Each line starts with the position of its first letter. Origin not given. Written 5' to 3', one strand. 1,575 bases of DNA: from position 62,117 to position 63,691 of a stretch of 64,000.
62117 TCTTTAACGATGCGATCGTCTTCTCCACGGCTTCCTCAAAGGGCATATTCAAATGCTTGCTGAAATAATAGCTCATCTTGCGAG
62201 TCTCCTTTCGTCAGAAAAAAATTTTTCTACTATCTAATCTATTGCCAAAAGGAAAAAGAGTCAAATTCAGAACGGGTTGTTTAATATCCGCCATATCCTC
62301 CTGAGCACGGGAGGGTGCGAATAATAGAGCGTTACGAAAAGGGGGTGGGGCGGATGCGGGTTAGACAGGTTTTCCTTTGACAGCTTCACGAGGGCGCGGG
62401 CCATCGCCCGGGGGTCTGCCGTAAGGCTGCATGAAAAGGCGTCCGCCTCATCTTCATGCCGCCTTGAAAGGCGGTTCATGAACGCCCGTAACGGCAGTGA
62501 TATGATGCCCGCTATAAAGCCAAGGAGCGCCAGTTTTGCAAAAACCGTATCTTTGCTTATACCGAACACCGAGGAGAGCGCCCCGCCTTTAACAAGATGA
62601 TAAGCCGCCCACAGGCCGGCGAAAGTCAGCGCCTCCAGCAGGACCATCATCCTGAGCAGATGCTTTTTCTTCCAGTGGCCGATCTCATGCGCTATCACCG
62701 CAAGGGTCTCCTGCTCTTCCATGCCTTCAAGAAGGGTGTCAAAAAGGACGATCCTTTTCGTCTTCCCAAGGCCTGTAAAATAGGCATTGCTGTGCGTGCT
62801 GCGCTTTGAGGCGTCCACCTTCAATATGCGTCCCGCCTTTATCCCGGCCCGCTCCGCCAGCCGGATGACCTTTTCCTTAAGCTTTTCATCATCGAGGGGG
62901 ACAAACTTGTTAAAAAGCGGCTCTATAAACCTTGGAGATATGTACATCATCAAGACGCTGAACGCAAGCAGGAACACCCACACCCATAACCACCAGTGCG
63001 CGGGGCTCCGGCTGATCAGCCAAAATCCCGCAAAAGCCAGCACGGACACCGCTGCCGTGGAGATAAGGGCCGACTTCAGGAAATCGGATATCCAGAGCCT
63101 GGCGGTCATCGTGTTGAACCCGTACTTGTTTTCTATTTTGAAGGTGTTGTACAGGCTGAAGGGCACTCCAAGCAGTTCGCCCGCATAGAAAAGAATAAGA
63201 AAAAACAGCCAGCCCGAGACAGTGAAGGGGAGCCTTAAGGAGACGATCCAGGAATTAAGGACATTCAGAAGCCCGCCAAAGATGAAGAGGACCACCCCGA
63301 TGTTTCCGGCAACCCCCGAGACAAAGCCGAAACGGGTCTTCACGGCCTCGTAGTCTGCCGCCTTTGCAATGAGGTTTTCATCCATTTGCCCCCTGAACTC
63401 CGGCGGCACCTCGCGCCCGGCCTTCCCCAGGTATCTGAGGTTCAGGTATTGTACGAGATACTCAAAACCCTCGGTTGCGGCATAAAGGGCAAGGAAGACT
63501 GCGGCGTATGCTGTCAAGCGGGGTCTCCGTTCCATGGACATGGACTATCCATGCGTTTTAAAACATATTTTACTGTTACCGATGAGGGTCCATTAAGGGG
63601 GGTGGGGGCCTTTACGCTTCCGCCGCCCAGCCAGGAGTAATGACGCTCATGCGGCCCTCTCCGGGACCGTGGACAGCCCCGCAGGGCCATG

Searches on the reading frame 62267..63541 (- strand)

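Call 50: search_protein_families(library=pfam, proteins=[window:62267-63541:-], max_evalue=0.0001)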
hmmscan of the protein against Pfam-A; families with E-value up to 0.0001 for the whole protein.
window:62267-63541:- (424 aa): 2 families
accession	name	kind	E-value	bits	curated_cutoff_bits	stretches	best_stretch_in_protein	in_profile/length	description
PF16491.10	Peptidase_M48_N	-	1.1e-49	169.1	27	1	37-212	4-179/179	CAAX prenyl protease N-terminal, five membrane helices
PF01435.24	Peptidase_M48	-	2.2e-38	132.4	20.3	1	215-419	1-182/186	Peptidase family M48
